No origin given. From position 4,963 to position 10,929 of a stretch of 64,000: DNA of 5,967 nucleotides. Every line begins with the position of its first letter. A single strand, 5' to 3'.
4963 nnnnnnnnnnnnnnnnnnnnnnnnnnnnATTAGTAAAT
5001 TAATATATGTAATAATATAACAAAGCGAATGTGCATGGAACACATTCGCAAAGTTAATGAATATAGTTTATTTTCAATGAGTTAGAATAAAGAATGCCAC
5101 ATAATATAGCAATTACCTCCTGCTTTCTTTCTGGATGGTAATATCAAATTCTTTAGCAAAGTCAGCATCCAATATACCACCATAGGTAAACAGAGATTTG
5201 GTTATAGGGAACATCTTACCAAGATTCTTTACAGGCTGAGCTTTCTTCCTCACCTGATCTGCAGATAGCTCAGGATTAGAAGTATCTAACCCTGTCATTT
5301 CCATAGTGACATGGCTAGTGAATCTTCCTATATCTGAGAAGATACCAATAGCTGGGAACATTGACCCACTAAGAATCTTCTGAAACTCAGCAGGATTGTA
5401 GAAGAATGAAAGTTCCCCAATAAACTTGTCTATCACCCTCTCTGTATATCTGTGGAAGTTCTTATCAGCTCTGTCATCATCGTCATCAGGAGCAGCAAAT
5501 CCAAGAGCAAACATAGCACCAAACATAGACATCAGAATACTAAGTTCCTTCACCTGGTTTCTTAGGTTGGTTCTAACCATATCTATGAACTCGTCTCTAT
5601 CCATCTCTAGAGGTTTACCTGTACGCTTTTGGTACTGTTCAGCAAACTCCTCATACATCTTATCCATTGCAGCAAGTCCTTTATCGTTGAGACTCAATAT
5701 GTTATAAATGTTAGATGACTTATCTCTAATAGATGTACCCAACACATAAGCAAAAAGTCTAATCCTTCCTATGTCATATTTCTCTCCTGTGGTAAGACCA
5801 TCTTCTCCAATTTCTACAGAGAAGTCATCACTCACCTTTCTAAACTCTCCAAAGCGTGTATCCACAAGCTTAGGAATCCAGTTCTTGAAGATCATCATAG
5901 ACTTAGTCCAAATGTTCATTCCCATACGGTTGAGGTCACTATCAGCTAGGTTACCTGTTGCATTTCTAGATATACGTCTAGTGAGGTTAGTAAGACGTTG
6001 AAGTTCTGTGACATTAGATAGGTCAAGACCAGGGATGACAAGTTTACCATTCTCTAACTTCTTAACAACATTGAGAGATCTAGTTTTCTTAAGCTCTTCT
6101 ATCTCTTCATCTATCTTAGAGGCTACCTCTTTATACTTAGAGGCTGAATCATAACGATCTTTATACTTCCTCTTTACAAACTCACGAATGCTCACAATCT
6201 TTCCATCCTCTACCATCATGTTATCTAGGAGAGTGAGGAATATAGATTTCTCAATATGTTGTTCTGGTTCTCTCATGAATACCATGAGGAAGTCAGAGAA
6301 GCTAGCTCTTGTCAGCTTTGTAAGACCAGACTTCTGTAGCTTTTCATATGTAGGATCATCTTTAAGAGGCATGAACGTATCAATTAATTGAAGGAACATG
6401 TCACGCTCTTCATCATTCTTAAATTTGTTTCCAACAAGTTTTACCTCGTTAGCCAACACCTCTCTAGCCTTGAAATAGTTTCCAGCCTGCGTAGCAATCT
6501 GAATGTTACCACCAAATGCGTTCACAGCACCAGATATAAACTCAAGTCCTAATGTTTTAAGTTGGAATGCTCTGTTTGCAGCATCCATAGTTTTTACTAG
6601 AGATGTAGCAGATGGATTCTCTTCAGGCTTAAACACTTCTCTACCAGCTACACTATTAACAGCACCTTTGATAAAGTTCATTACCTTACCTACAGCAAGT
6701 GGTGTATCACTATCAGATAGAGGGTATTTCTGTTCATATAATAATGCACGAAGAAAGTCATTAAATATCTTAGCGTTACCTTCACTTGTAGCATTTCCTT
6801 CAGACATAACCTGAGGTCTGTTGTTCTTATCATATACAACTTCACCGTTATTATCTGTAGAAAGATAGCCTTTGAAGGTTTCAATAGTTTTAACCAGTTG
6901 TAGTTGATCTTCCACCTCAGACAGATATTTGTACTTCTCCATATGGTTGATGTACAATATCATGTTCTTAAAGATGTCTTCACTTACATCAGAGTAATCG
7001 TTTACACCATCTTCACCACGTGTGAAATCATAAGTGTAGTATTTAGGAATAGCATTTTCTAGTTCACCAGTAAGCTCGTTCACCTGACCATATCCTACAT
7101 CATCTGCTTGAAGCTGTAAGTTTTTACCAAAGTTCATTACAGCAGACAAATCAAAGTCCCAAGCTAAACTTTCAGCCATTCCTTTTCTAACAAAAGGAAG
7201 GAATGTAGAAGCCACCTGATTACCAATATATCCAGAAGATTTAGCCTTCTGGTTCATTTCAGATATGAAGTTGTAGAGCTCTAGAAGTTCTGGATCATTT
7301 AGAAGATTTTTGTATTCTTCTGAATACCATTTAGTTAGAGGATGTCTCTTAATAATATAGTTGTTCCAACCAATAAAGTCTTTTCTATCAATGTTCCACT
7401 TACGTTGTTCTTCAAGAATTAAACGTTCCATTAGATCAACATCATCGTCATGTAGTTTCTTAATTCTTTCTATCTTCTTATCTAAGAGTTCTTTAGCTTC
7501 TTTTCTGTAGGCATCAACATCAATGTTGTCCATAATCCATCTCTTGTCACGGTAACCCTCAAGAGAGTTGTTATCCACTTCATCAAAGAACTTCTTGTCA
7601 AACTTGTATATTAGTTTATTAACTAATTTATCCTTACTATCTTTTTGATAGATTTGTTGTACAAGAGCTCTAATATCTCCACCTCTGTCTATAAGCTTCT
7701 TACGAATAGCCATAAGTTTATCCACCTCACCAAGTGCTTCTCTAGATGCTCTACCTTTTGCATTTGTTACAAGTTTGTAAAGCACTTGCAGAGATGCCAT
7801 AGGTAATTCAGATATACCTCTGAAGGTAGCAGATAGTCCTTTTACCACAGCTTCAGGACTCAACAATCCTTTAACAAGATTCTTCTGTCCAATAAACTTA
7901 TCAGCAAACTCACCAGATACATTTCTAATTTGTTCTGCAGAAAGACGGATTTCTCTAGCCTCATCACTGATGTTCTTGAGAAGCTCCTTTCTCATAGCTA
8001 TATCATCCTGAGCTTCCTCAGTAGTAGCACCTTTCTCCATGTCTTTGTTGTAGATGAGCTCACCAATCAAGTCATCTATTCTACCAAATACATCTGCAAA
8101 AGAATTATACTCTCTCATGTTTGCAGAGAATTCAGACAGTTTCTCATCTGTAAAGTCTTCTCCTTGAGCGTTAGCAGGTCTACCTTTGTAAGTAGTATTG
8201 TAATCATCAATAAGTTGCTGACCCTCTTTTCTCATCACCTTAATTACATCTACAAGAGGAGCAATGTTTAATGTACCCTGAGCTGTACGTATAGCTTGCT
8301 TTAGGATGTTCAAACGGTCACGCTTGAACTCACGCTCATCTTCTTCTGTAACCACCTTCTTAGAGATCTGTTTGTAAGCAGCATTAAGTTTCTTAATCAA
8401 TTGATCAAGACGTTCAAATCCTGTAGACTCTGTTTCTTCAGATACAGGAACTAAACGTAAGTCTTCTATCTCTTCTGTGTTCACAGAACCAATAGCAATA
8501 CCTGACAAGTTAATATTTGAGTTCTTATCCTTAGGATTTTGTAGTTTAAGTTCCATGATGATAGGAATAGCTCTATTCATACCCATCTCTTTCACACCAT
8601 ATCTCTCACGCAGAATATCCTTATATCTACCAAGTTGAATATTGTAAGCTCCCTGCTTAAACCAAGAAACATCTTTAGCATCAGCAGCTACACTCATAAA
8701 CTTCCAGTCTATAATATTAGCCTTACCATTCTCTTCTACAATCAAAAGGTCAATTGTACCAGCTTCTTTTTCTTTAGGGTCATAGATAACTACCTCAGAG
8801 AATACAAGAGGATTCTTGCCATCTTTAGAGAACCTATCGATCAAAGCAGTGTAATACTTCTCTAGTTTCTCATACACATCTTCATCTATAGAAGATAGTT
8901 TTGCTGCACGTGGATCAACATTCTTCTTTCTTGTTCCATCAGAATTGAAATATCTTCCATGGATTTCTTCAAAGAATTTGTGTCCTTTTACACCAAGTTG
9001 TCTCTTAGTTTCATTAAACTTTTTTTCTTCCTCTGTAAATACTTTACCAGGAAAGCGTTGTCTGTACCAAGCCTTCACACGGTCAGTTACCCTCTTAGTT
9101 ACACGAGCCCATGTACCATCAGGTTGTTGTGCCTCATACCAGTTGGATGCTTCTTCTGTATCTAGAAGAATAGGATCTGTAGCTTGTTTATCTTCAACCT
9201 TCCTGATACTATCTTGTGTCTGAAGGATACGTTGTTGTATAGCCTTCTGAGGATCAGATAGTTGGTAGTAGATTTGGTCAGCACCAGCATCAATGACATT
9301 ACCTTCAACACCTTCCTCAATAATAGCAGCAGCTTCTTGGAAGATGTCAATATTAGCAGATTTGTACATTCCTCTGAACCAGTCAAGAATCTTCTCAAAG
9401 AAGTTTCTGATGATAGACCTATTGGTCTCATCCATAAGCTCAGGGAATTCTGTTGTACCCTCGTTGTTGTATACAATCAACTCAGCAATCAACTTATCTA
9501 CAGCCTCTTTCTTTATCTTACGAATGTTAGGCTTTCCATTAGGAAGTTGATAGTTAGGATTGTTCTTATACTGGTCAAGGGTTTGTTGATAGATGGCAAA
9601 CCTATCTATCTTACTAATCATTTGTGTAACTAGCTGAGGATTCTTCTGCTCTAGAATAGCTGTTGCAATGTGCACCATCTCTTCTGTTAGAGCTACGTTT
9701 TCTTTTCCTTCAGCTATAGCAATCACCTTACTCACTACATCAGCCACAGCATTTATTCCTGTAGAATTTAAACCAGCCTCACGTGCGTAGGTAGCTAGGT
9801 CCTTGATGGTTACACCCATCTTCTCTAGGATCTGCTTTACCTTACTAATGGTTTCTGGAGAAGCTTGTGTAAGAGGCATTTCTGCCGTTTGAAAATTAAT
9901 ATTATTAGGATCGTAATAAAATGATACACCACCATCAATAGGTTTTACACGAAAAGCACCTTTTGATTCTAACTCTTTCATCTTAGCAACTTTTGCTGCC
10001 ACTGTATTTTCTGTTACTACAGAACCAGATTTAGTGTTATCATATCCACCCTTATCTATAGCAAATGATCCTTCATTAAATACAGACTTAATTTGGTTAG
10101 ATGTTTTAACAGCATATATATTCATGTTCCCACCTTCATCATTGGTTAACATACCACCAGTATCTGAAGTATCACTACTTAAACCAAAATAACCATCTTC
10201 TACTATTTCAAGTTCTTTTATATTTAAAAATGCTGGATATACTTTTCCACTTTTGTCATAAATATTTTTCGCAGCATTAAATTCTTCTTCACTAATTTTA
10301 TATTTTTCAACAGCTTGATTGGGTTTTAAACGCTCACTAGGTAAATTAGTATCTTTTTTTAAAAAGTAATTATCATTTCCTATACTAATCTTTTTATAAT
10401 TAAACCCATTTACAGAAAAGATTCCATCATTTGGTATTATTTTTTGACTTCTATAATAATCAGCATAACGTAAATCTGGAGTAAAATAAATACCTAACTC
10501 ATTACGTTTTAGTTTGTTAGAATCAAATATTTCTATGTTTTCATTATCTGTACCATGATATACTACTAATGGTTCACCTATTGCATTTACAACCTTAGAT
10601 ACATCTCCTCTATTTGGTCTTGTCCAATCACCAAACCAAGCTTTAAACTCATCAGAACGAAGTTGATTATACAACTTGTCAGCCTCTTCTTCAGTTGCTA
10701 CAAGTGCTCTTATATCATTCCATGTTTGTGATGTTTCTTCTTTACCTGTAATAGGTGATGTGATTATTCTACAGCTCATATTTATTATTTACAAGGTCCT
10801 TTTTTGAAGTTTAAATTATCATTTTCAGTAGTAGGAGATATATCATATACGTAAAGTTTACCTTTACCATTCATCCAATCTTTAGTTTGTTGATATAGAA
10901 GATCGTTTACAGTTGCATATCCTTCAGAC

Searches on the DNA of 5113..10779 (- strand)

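Call 6: search_dna_similar(query=window:5113-10779:-, collection=phages, mode=near, max_rows=15)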
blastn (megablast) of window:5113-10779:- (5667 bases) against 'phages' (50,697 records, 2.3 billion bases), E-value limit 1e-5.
No match.
